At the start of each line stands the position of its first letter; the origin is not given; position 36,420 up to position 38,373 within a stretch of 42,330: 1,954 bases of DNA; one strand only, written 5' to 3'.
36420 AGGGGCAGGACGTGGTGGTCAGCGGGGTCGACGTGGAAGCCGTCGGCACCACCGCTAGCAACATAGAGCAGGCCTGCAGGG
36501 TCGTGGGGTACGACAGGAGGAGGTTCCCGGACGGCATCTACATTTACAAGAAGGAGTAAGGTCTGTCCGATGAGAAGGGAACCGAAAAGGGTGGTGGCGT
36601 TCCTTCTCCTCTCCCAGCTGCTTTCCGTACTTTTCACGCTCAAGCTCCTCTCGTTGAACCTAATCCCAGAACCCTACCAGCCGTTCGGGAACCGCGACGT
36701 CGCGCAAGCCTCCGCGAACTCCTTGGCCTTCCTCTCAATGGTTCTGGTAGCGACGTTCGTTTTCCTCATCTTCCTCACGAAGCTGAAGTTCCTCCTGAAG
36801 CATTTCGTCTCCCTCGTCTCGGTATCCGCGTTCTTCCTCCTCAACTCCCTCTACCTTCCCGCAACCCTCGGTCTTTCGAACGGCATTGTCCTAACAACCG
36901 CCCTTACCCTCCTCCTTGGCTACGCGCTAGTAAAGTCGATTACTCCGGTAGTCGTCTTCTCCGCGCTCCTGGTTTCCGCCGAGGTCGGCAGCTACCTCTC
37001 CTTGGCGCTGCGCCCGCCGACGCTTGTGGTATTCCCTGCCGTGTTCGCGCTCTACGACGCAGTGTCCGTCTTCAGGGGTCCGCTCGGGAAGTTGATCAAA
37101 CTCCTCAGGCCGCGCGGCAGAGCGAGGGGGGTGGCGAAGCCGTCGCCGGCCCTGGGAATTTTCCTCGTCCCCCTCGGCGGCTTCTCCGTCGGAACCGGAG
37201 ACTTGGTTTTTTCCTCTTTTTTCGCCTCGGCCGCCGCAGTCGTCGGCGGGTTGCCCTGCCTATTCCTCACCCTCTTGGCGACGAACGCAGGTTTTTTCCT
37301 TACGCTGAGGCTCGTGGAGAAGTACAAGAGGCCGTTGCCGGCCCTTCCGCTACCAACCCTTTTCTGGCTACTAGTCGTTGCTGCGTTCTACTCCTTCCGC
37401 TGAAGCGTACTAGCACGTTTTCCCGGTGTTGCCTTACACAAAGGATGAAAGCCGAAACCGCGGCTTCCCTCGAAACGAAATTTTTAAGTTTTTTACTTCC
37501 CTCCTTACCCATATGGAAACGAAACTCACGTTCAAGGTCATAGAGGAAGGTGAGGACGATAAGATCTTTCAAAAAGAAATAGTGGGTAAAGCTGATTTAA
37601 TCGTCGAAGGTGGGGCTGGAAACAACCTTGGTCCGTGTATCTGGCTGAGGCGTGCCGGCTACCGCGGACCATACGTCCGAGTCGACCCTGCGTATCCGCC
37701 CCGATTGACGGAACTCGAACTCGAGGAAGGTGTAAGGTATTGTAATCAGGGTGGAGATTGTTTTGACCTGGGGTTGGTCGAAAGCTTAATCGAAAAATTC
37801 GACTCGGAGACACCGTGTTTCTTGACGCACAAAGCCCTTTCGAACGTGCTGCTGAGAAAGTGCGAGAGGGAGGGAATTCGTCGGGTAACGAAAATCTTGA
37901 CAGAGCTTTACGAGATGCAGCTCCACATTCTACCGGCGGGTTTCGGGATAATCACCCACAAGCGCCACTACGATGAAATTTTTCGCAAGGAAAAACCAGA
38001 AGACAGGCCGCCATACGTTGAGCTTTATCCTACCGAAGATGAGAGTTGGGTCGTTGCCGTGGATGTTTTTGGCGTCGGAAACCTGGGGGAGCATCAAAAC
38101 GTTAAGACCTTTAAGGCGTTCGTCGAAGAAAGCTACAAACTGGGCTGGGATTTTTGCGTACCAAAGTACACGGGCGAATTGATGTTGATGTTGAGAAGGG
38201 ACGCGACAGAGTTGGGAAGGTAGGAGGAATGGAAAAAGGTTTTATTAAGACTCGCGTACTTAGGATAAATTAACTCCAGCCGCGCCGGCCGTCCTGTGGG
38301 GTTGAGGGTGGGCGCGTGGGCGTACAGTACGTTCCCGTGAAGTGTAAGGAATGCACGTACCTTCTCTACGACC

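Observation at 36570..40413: Ribosomal-protein cluster split by a ~3.8-kb insertion encoding a presenilin/SPP-like GxGD protease and CBS proteins; rpl32e not found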

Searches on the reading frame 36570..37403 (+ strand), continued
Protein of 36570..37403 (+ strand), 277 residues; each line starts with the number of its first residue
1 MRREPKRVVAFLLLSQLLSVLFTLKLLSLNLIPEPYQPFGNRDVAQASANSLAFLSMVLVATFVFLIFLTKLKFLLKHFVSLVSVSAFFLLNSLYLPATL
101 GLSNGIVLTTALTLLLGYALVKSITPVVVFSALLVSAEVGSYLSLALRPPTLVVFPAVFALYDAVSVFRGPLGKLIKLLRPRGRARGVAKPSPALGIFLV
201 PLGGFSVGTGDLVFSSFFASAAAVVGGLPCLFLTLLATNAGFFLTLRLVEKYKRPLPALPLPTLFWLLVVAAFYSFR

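Call 29: find_encoding_contigs(protein=P0012, flank=8000, max_places=2)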
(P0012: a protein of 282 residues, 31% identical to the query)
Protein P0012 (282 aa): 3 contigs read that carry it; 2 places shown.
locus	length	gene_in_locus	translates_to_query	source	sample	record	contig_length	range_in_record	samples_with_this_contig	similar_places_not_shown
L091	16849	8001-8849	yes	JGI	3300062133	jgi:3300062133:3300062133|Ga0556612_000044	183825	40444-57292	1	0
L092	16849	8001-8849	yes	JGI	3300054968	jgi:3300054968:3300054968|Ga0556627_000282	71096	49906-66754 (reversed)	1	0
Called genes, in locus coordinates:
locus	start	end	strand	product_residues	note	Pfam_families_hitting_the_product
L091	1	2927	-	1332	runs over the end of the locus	PF09286:Pro-kuma_activ, PF17957:Big_7 (weak)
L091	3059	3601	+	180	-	-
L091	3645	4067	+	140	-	PF14438:SM-ATX (weak), PF01423:LSM, PF14894:Lsm_C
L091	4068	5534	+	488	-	PF01702:TGT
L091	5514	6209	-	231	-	PF09754:PAC2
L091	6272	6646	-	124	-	PF04134:DCC1-like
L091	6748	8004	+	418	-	PF00753:Lactamase_B, PF23023:Anti-Pycsar_Apyc1, PF12706:Lactamase_B_2 (weak), PF16661:Lactamase_B_6, PF10996:Beta-Casp, PF07521:RMMBL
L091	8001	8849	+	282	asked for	PF01080:Presenilin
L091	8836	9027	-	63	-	-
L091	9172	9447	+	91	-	PF01938:TRAM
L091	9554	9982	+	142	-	PF00571:CBS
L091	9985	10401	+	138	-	PF00075:RNase_H, PF13456:RVT_3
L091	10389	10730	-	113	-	PF04343:DUF488, PF22751:DUF488-N3a, PF22752:DUF488-N3i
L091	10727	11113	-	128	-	-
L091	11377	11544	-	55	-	-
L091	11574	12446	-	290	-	PF02629:CoA_binding, PF13607:Succ_CoA_lig, PF00549:Ligase_CoA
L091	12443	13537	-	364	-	PF01071:GARS_A (weak), PF02786:CPSase_L_D2, PF08442:ATP-grasp_2, PF13549:ATP-grasp_5, PF24948:Citrate_synth_N, PF00549:Ligase_CoA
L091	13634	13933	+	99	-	PF01918:Alba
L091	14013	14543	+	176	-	-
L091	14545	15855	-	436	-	PF01336:tRNA_anti-codon, PF00152:tRNA-synt_2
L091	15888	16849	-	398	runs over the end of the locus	PF04212:MIT (weak), PF00004:AAA, PF17862:AAA_lid_3, PF09336:Vps4_C (weak)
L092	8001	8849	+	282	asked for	PF01080:Presenilin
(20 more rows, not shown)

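Call 40: search_solved_structures(query=A3, max_evalue=0.01, show_alignments=1)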
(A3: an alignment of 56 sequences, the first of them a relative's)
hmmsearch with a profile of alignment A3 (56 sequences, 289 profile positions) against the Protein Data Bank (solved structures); distinct sequences matched with E-value up to 0.01: 9.
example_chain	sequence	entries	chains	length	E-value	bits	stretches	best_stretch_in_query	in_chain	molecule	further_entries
5a63_B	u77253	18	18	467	3.5e-52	180.6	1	14-285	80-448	Presenilin-1 | Presenilin-1 CTF12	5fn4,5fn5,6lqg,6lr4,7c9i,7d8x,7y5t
6iyc_B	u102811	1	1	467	5.7e-52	179.9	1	14-285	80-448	Presenilin-1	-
8x52_B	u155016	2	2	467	9.4e-51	175.9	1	14-285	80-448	Presenilin-1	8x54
8oqz_B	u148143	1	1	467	3.2e-50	174.2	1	14-285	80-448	Presenilin-1 CTF12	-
6idf_B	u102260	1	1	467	5.3e-50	173.5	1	14-285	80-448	Presenilin-1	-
5fn2_B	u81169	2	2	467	5.4e-50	173.4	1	14-285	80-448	Presenilin-1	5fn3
7y5x_B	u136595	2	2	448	5.2e-47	163.6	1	15-282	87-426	Presenilin-2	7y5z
2kr6_A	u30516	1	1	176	4.9e-18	68.5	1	201-285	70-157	Presenilin-1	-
4hyc_A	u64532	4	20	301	3.3e-13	52.7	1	50-258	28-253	Putative uncharacterized protein | Uncharacterized protein PSH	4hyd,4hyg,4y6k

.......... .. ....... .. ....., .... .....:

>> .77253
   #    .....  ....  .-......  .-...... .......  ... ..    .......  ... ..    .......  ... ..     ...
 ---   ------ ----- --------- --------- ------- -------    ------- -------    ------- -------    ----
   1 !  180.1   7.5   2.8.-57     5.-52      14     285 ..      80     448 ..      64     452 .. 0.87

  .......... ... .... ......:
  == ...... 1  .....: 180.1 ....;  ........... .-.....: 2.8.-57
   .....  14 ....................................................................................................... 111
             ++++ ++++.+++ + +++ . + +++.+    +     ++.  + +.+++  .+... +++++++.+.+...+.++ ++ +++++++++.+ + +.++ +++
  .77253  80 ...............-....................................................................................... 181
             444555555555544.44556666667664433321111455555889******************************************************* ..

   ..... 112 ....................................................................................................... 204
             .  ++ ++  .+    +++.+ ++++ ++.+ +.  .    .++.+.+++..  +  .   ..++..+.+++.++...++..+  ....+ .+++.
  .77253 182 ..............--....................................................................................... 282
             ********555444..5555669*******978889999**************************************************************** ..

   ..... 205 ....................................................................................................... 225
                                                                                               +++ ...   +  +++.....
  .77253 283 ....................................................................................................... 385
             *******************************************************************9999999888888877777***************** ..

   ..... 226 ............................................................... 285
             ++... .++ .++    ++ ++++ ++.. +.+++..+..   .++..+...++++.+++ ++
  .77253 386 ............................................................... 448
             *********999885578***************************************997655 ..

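Call 42: predict_structure(alignment_id=A3)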
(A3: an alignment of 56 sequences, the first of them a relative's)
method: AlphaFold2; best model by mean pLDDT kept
length: 277 residues; sequences in the alignment: 56
mean_pLDDT: 91.1   pTM: 0.88
mean pLDDT of the five models: 91.1, 90.1, 90.0, 89.8, 89.1
residues with pLDDT >= 90: 216; 70-90: 46; 50-70: 13; < 50: 2
segments of 3 or more residues with pLDDT < 50: none
pLDDT, mean of each block of 10 residues (from residue 1): 89 98 95 92 94 95 89 89 93 92 96 95 92 95 95 95 90 74 57 78 91 97 96 98 95 91 97 91
secondary structure, 60 per line:
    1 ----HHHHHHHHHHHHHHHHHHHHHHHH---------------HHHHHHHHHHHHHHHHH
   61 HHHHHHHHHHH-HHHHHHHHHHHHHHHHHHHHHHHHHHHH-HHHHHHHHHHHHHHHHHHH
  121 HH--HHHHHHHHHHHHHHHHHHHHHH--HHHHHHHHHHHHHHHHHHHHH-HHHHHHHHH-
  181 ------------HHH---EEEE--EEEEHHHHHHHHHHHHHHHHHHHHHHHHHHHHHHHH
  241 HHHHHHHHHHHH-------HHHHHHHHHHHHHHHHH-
elements in order: H5-28 H44-71 H73-100 H102-122 H125-146 H149-169 H171-179 E199-202 E205-208 H209-252 H260-276

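Call 45: fold_search(model_id=the predicted structure, library=pdb)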
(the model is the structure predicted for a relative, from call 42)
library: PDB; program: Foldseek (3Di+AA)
matches with E <= 10: 114; with E <= 0.001: 20
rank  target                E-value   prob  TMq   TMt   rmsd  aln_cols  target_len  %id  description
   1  6lqg_B                2.9e-08  1.00  0.81  0.74   3.7       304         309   20  Human gamma-secretase in complex with small molecule Avagacestat (released 2021-01-27)
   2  6lr4_B                4.8e-08  1.00  0.78  0.71   3.6       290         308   20  Molecular basis for inhibition of human gamma-secretase by small molecule (released 2021-01-27)
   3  7c9i_B                7.2e-08  1.00  0.79  0.72   3.7       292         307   20  Human gamma-secretase in complex with small molecule L-685,458 (released 2021-01-27)
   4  8k8e_B                8.7e-08  1.00  0.77  0.71   3.3       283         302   20  Human gamma-secretase in complex with a substrate mimetic (released 2024-01-31)
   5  9k95_B                1.4e-07  1.00  0.79  0.72   3.6       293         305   22  Cryo-EM structure of human gamma-secretase in complex with compound E (released 2025-10-29)
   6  8x52_B                3.5e-07  1.00  0.78  0.71   3.6       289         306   22  Cryo-EM structure of human gamma-secretase in complex with Abeta49 (released 2024-05-29)
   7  8x53_B                4.0e-07  1.00  0.78  0.71   3.6       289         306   22  Cryo-EM structure of human gamma-secretase in complex with Abeta46 (released 2024-05-29)
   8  4hyg_B                7.2e-07  1.00  0.66  0.73   4.6       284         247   20  Structure of a presenilin family intramembrane aspartate protease in C222 space group (released 2012-12-19)
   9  6idf_B                7.6e-07  1.00  0.80  0.71   3.5       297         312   20  Cryo-EM structure of gamma secretase in complex with a Notch fragment (released 2018-12-26)
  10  8oqz_B                9.1e-07  1.00  0.77  0.69   3.7       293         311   19  Structure of human gamma-secretase PSEN1 APH-1B isoform reconstituted into lipid nanodisc in complex with Ab46 (released 2024-04-24)
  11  6iyc_B                1.6e-06  1.00  0.73  0.65   4.3       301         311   19  Recognition of the Amyloid Precursor Protein by Human gamma-secretase (released 2019-01-23)
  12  8im7_B                2.4e-06  1.00  0.72  0.71   3.7       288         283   19  Human gamma-secretase treated with ganglioside GM1 (released 2024-01-17)
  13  4y6k_B                2.9e-06  1.00  0.62  0.69   4.9       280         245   20  Complex structure of presenilin homologue PSH bound to an inhibitor (released 2015-03-18)
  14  5fn2_B                4.6e-06  1.00  0.74  0.69   4.5       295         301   20  Cryo-EM structure of gamma secretase in complex with a drug DAPT (released 2015-12-16)
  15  4hyg_C                6.0e-06  1.00  0.61  0.69   5.0       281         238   20  Structure of a presenilin family intramembrane aspartate protease in C222 space group (released 2012-12-19)
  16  4hyc_A                2.7e-05  1.00  0.66  0.73   5.3       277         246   21  Structure of a presenilin family intramembrane aspartate protease in P2 space group (released 2012-12-19)
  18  4hyg_D                1.1e-04  1.00  0.58  0.66   5.7       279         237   22  Structure of a presenilin family intramembrane aspartate protease in C222 space group (released 2012-12-19)
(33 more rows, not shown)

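Call 59: search_protein_families(library=pfam, proteins=[L001:8678-9415:+, L001:7338-8645:-], max_evalue=1)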
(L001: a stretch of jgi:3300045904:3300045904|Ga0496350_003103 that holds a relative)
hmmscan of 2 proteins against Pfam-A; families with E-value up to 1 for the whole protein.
L001:8678-9415:+ (245 aa): 3 families
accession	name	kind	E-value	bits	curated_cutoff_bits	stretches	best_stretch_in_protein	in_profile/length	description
PF00085.26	Thioredoxin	-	0.029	14.8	23.5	1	27-82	24-79/103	Thioredoxin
PF16935.10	Hol_Tox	-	0.07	13.4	23.3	1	222-239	6-23/34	Putative Holin-like Toxin (Hol-Tox)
PF19725.4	RPC5_C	-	0.13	12.4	27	1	80-120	190-229/244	DNA-directed RNA polymerase III subunit RPC5 C-terminal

L001:7338-8645:- (435 aa): 0 families

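Call 71: search_solved_structures(query=A6, max_evalue=10)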
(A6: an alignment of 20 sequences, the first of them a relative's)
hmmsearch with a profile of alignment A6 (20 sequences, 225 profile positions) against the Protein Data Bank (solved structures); distinct sequences matched with E-value up to 10: 4.
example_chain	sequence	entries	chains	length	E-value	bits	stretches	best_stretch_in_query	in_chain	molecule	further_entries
9mg4_A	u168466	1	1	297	0.031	17.4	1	15-89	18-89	mRNA cap guanine-N7 methyltransferase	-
9mg5_A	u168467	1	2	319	0.033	17.4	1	15-89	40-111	mRNA cap guanine-N7 methyltransferase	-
9mg6_A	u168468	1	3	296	0.041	17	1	15-89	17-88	mRNA cap guanine-N7 methyltransferase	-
9mg0_A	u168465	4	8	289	0.2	14.8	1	16-89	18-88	mRNA cap guanine-N(7) methyltransferase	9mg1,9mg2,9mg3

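Call 72: search_protein_families(library=pfam, alignment_id=A6, max_evalue=0.1)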
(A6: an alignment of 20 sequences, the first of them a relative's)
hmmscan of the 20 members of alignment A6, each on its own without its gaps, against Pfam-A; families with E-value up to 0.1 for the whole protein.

A. member 1, P0009 (236 aa): 0 families

B. families by the number of members that match (of 20 scanned): 7 families
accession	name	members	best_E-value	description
PF13679.12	Methyltransf_32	1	0.0018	Methyltransferase domain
PF00483.29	NTP_transferase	1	0.022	Nucleotidyl transferase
PF00631.27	G-gamma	1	0.029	GGL domain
PF03686.19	UPF0146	1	0.03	Uncharacterised protein family (UPF0146)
PF02254.24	TrkA_N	1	0.034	TrkA-N domain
PF02574.22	S-methyl_trans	1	0.04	Homocysteine S-methyltransferase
PF25238.1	OGFOD2-like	1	0.069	OGFOD2-like domain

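Call 74: search_protein_families(library=phrogs, proteins=[window:36570-37403:+], max_evalue=0.01)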
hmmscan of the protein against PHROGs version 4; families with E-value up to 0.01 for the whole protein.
window:36570-37403:+ (277 aa): 0 families

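Call 75: predict_structure(alignment_id=A6)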
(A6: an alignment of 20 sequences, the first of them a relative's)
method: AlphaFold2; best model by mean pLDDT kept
length: 236 residues; sequences in the alignment: 20
mean_pLDDT: 92.9   pTM: 0.90
mean pLDDT of the five models: 92.9, 89.3, 87.8, 87.7, 86.4
residues with pLDDT >= 90: 198; 70-90: 30; 50-70: 6; < 50: 2
segments of 3 or more residues with pLDDT < 50: none
pLDDT, mean of each block of 10 residues (from residue 1): 86 90 96 97 96 98 97 93 97 98 96 88 96 97 90 93 94 95 91 92 96 94 91 56
secondary structure, 60 per line:
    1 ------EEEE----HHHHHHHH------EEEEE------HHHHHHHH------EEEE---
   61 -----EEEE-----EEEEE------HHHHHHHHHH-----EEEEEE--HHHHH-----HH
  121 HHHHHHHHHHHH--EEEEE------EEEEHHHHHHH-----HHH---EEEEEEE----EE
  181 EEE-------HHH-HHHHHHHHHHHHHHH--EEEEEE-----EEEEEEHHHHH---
elements in order: E7-10 H15-22 E29-33 H40-47 E54-57 E66-69 E75-79 H86-95 E101-106 H109-113 H119-132 E135-139 E146-149 H150-156 E168-174 E179-183 H195-209 E212-217 E223-228 H229-233

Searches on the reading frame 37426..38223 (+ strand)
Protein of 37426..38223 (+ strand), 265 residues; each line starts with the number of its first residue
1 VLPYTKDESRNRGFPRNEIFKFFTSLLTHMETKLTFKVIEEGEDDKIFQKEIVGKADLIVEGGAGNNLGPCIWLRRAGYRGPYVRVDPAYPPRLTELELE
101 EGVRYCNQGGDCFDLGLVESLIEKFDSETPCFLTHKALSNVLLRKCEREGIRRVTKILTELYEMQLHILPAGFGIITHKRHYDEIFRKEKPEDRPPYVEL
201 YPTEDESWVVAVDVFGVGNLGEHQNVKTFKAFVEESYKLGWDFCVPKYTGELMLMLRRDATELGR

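Call 3: search_protein_families(library=pfam, proteins=[window:37426-38223:+], max_evalue=0.1)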
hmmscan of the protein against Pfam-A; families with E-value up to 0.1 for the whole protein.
window:37426-38223:+ (265 aa): 0 families

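Call 8: search_protein_families(library=ncbifam, proteins=[window:37426-38223:+], max_evalue=0.1)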
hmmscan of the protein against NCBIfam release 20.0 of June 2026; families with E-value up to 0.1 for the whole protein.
window:37426-38223:+ (265 aa): 1 family
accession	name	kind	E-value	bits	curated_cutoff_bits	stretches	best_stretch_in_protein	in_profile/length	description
NF001066.0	PRK00118.1-1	equivalog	0.002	18.5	147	0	144-188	49-89/110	putative DNA-binding protein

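Call 59: search_protein_families(library=pfam, proteins=[window:37513-38223:+], max_evalue=1)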
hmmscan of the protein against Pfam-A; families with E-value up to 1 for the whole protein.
window:37513-38223:+ (236 aa): 0 families

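Call 68: find_related_loci(query=window:37513-38223:+, collection=viral_contigs, flank=5000)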
Query window:37513-38223:+ (236 aa) in viral_contigs; peptide patterns used: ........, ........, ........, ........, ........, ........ (x = any residue, [..] = any of these).
6 stretches matched a pattern, but none encodes a relative of the query by tblastn (E <= 1e-3).

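Call 69: search_protein_representatives(protein=window:37513-38223:+)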
Query: 236 residues. Proteins with E-value up to 0.001 (for the whole library): 22; up to 1e-10: 16; up to 1e-30: 1. The best 22 are listed.
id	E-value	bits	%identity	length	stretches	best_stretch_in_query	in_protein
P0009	4.2e-160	547.1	100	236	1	1-236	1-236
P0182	6.5e-26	107.6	42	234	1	12-216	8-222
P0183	2.8e-23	99.0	39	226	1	6-224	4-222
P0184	1.9e-22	96.3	38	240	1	7-219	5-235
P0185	2.9e-20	89.2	39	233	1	7-226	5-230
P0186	3.7e-18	82.2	40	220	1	20-218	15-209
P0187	3.6e-16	75.7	37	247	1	17-215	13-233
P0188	2.0e-14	70.0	34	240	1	12-229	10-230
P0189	2.2e-14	69.9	39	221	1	16-159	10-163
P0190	6.0e-14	68.5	35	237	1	4-228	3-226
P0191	1.6e-12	63.8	31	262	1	7-218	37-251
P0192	2.9e-12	62.9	35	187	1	17-150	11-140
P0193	3.0e-12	62.9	35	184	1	72-224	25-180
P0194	3.3e-12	62.8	35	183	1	20-151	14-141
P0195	5.7e-12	62.0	32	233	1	21-228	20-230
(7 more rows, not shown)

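Call 74: search_protein_families(library=phrogs, proteins=[window:37513-38223:+], max_evalue=0.01)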
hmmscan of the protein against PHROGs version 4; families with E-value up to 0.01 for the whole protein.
window:37513-38223:+ (236 aa): 0 families
